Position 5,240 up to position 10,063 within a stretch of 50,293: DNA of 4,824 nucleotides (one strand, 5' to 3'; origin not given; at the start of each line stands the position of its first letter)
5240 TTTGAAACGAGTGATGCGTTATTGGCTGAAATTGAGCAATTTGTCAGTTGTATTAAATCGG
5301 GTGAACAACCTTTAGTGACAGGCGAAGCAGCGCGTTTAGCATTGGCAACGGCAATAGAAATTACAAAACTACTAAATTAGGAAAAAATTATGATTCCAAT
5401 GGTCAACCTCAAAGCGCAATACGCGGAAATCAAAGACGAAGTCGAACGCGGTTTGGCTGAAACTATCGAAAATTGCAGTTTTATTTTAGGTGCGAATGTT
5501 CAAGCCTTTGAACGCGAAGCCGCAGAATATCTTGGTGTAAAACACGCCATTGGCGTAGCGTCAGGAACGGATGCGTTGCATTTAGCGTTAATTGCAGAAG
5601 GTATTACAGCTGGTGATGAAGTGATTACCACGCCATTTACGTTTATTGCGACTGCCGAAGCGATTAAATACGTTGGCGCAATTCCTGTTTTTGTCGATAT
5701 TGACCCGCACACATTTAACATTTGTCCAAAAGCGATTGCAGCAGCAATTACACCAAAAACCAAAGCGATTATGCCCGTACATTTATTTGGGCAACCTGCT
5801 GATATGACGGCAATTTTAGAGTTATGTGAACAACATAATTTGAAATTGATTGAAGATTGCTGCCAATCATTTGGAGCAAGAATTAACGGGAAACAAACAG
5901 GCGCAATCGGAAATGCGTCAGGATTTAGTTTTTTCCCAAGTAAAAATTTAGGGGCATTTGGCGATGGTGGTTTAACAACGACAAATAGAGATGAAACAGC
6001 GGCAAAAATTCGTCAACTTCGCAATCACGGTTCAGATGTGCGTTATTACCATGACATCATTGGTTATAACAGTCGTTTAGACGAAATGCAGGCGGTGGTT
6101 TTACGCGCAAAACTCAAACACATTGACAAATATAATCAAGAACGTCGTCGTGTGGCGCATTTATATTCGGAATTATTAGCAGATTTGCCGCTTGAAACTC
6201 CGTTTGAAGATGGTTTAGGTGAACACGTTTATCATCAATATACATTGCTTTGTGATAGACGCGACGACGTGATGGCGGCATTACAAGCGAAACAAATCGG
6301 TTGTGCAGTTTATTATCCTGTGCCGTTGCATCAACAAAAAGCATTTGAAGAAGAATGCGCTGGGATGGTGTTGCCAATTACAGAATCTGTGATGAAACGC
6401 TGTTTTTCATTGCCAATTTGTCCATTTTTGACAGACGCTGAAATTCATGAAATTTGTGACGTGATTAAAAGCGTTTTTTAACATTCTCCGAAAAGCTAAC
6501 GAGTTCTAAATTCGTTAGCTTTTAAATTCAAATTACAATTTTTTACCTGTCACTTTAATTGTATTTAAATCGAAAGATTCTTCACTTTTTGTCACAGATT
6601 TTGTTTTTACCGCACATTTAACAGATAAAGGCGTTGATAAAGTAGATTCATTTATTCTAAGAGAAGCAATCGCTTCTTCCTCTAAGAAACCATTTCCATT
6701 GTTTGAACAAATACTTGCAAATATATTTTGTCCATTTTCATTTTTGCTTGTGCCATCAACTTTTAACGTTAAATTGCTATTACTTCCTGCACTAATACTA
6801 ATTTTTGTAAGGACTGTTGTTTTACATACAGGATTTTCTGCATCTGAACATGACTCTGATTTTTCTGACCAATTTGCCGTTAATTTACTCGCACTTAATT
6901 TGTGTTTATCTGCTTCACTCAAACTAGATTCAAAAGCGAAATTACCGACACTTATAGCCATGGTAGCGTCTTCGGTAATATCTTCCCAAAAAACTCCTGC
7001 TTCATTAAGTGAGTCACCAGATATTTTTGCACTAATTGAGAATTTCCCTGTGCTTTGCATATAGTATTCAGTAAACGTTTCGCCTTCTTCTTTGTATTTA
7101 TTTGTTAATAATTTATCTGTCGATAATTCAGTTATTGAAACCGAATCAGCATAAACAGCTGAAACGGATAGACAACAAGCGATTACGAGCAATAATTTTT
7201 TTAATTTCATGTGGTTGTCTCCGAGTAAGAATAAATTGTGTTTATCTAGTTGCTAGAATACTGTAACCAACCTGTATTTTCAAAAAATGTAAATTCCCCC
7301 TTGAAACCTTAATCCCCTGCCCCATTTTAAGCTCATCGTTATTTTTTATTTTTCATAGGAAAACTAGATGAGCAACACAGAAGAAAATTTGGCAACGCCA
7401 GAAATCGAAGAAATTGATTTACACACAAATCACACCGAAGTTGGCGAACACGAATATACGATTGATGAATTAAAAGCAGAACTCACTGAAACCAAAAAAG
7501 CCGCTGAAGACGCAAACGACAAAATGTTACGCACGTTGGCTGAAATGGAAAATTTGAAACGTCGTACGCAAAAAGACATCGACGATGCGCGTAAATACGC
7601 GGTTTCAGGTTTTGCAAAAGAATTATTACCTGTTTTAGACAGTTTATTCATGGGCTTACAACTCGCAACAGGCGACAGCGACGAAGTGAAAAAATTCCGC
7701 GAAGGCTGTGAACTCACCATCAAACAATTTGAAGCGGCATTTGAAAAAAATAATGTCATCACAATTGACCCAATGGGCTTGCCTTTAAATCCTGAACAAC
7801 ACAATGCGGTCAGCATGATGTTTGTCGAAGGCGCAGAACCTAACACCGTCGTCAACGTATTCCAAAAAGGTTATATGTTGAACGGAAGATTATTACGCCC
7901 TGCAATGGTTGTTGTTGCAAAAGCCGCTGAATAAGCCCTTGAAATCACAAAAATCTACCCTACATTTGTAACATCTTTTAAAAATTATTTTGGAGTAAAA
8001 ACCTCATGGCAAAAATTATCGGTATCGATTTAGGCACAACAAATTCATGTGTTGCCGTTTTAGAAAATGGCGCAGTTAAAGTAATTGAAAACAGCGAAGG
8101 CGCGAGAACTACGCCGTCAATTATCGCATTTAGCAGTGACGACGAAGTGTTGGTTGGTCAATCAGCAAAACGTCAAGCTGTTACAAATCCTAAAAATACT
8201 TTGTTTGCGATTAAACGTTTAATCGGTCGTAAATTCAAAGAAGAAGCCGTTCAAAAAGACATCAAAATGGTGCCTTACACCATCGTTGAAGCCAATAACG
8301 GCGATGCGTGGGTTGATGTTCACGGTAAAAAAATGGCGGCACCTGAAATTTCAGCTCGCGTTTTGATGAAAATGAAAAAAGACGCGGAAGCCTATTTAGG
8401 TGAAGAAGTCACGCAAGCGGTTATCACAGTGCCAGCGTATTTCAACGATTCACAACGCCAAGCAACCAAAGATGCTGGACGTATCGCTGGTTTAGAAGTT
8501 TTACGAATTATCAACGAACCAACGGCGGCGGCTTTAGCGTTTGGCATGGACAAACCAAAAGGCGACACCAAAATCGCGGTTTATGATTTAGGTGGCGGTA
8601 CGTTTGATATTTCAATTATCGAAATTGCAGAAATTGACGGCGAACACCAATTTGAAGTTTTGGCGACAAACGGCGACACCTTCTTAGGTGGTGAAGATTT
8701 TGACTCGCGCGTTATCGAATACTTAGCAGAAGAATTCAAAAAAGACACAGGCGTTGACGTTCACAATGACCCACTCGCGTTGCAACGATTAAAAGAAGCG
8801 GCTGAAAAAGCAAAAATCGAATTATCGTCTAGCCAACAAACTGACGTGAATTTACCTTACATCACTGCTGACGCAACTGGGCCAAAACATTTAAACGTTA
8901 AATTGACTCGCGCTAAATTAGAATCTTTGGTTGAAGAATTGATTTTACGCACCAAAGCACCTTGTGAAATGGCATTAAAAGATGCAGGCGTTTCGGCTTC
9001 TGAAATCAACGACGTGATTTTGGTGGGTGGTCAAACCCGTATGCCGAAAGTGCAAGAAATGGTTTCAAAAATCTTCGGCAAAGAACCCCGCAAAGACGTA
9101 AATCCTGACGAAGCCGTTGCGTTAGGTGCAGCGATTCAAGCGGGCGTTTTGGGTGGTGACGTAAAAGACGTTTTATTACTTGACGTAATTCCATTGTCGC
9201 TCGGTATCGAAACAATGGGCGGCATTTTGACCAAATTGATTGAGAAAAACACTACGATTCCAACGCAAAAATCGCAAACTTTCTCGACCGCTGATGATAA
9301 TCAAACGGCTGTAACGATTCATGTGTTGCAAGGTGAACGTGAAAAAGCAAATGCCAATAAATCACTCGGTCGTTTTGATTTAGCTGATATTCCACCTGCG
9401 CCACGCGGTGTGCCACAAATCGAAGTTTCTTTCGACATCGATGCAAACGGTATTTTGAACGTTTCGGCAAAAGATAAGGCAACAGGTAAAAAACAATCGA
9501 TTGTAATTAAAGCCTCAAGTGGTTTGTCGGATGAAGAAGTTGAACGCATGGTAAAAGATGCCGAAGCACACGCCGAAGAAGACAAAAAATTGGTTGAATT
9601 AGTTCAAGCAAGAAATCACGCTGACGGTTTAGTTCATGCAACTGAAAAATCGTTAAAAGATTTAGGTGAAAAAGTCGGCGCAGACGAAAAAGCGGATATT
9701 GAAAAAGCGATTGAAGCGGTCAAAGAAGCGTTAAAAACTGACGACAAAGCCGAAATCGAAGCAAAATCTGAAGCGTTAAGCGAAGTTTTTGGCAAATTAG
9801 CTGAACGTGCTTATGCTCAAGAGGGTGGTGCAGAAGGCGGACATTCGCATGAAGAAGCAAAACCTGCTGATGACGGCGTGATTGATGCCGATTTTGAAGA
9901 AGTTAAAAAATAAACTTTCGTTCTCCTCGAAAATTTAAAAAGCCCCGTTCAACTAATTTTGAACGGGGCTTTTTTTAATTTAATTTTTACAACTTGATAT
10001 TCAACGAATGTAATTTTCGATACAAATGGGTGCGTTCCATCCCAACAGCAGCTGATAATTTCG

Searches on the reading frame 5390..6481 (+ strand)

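Call 78: search_protein_families(library=pfam, proteins=[window:5390-6481:+], max_evalue=0.00001)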
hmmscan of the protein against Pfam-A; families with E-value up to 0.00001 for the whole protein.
window:5390-6481:+ (363 aa): 1 family
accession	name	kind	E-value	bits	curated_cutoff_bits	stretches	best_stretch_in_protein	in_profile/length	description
PF01041.23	DegT_DnrJ_EryC1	-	6.9e-127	424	19.8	1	14-359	3-359/360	DegT/DnrJ/EryC1/StrS aminotransferase family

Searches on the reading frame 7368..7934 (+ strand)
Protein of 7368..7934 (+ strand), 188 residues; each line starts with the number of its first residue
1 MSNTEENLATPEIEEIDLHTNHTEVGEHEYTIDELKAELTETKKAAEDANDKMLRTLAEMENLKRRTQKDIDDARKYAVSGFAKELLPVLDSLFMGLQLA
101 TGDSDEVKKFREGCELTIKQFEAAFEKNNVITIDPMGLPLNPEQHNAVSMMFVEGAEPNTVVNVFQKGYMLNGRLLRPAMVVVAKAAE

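Call 78: search_protein_families(library=pfam, proteins=[window:7368-7934:+], max_evalue=0.00001)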
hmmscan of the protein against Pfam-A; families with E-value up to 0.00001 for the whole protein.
window:7368-7934:+ (188 aa): 1 family
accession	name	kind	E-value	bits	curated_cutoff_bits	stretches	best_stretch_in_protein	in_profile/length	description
PF01025.24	GrpE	-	6.2e-51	172.8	25.8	1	26-185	7-165/165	GrpE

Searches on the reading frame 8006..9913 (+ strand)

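Call 78: search_protein_families(library=pfam, proteins=[window:8006-9913:+], max_evalue=0.00001)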
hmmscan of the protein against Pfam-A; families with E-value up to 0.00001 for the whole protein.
window:8006-9913:+ (635 aa): 2 families
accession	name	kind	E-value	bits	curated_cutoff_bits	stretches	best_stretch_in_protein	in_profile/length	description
PF00012.26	HSP70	-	4.6e-266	884.2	20.6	1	4-603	1-598/599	Hsp70 protein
PF06723.19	MreB_Mbl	-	5.6e-15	55.4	27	1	123-377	81-317/327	MreB/Mbl protein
